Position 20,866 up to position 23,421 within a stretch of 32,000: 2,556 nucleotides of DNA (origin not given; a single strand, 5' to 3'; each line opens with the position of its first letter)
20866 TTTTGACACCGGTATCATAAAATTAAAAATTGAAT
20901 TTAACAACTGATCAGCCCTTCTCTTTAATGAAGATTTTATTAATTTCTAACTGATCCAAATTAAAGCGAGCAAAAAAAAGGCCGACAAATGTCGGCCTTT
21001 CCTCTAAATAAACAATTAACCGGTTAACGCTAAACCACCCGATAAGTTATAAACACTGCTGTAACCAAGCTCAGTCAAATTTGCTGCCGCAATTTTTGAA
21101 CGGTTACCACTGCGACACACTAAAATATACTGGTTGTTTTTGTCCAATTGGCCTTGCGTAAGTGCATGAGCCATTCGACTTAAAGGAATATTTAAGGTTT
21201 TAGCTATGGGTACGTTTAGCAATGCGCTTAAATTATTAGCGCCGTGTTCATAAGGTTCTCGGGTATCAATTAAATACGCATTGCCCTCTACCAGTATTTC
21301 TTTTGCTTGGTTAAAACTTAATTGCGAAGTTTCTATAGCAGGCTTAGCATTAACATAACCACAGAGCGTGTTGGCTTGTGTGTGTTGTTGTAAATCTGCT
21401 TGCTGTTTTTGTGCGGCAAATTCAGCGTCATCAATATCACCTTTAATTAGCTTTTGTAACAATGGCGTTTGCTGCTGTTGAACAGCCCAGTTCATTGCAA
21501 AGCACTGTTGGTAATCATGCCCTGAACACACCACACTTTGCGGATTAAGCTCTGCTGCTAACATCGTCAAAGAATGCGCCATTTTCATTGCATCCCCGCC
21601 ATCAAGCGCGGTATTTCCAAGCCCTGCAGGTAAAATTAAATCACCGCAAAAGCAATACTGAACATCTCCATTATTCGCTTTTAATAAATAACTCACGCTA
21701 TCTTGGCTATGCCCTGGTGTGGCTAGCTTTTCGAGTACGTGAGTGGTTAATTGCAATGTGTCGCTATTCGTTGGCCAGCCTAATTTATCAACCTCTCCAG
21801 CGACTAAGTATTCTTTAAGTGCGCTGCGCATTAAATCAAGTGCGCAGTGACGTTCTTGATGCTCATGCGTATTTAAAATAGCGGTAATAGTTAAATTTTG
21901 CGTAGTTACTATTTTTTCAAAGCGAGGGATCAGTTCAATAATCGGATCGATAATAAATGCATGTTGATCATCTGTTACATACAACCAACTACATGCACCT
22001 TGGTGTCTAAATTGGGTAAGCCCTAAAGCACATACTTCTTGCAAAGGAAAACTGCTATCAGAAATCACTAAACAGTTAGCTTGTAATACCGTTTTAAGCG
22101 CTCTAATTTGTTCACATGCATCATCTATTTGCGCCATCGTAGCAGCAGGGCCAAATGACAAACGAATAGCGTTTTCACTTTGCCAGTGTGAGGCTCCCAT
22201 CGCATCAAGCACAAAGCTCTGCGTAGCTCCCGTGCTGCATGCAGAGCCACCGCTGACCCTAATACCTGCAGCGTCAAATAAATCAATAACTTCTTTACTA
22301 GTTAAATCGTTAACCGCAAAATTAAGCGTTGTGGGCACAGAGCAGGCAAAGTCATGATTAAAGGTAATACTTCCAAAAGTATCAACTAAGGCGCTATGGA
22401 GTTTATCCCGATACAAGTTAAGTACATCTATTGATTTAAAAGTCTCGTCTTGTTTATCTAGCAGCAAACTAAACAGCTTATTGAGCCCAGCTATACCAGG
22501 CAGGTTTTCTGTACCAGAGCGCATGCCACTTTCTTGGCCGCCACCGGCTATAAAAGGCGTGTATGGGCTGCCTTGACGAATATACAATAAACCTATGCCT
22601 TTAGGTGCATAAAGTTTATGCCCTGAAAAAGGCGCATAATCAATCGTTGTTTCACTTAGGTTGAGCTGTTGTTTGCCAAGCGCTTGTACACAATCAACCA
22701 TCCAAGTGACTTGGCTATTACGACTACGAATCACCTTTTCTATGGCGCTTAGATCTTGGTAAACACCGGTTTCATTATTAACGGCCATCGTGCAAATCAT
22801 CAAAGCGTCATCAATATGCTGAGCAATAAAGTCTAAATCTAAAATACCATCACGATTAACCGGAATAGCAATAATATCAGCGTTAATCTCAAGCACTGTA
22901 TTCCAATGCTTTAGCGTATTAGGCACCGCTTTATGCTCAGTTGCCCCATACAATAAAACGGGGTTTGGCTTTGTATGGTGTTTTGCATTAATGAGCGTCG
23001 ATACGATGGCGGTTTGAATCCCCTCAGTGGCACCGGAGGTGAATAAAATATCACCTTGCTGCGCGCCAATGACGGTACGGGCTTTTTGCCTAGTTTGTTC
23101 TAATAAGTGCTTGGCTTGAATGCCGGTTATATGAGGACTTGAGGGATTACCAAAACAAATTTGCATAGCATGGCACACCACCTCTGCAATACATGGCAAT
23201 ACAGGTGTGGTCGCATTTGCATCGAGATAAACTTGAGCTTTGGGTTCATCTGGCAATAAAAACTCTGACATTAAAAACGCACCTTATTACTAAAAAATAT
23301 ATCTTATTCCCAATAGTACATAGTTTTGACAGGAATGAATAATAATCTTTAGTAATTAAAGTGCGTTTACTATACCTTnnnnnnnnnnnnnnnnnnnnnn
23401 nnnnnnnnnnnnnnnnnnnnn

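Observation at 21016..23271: Single 751-aa polypeptide fusing cysteine desulfurase, persulfide-dioxygenase-like MBL domain and rhodanese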

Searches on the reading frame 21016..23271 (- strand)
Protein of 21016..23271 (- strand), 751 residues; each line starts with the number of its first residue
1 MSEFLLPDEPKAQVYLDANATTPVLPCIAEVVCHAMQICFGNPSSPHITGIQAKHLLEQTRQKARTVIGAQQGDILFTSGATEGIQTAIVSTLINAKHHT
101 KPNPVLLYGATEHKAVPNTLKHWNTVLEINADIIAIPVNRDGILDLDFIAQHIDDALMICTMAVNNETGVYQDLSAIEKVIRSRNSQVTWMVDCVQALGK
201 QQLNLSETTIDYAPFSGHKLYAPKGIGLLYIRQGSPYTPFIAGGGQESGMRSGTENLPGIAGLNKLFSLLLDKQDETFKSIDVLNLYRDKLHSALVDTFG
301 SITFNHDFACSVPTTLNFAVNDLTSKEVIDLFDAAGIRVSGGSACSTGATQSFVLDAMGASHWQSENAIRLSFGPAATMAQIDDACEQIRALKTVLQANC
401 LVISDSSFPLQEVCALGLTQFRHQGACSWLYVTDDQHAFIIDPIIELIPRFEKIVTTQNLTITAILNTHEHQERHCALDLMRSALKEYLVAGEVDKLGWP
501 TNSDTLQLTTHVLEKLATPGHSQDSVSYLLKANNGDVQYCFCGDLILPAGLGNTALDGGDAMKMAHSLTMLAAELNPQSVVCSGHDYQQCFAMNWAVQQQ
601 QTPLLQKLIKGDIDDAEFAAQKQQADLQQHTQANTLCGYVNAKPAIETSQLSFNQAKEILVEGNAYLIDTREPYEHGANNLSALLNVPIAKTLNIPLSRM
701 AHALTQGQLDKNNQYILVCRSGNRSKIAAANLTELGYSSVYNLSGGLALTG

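Call 6: search_protein_families(library=pfam, proteins=[window:21016-23271:-], max_evalue=0.01)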
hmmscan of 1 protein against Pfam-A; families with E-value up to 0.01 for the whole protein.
window:21016-23271:- (751 aa): 3 families
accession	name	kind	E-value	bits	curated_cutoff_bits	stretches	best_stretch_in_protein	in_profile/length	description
PF00266.25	Aminotran_5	-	3.4e-56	191.3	21.5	1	14-383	1-369/371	Aminotransferase class-V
PF00581.25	Rhodanese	-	1.4e-10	42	22.2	1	654-747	3-96/102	Rhodanese-like domain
PF00753.33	Lactamase_B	-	3.4e-05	24.3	22.7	0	425-471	4-53/196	Metallo-beta-lactamase superfamily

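Call 7: search_protein_families(library=ncbifam, proteins=[window:21016-23271:-], max_evalue=0.01)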
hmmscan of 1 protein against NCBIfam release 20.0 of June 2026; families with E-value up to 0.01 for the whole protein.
window:21016-23271:- (751 aa): 35 families (the best 25 are shown)
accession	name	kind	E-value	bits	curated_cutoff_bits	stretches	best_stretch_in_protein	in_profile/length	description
TIGR03402.1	FeS_nifS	equivalog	4.2e-83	279.2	530.75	1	14-391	1-368/379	cysteine desulfurase NifS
TIGR03235.1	DNA_S_dndA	equivalog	4.4e-66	223.6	480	1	15-372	1-352/353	cysteine desulfurase DndA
TIGR02006.1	IscS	equivalog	1.2e-65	222.1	643.2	1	12-390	3-372/402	IscS subfamily cysteine desulfurase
NF010611.0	PRK14012.1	equivalog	1.3e-65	221.9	548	1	11-391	4-377/406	IscS subfamily cysteine desulfurase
TIGR03403.1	nifS_epsilon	equivalog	1.5e-56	191.9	587.7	1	14-392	1-372/382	NifS family cysteine desulfurase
NF002806.0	PRK02948.1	subfamily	7.8e-54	183.1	304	1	14-393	2-372/381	IscS subfamily cysteine desulfurase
TIGR01979.1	sufS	subfamily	5e-33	114.5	475.1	1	11-244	17-248/403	SufS family cysteine desulfurase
TIGR01977.1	am_tr_V_EF2568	hypoth_equivalog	3.2e-29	102.1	377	1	14-390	1-374/376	cysteine desulfurase family protein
NF008126.0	PRK10874.1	equivalog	1.6e-23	83.5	607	1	11-390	18-393/401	cysteine desulfurase CsdA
TIGR03392.1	FeS_syn_CsdA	equivalog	1.7e-23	83.5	493.6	1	12-391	16-391/398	cysteine desulfurase CsdA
NF006791.0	PRK09295.1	equivalog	7.2e-19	68.1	661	1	47-234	59-241/406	cysteine desulfurase SufS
TIGR03413.1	GSH_gloB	equivalog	2.2e-18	66.5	200.8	1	428-600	12-178/248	hydroxyacylglutathione hydrolase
NF041166.1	f2_encap_cargo1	exception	2.3e-14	53.5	800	1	52-233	286-462/623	family 2A encapsulin nanocompartment cargo protein cysteine desulfurase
TIGR01976.1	am_tr_V_VC1184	hypoth_equivalog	2.3e-11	43.6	352.35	1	12-385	18-397/401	cysteine desulfurase-like protein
NF007597.0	PRK10241.1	equivalog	1.2e-10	41.2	421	1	428-589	14-169/251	hydroxyacylglutathione hydrolase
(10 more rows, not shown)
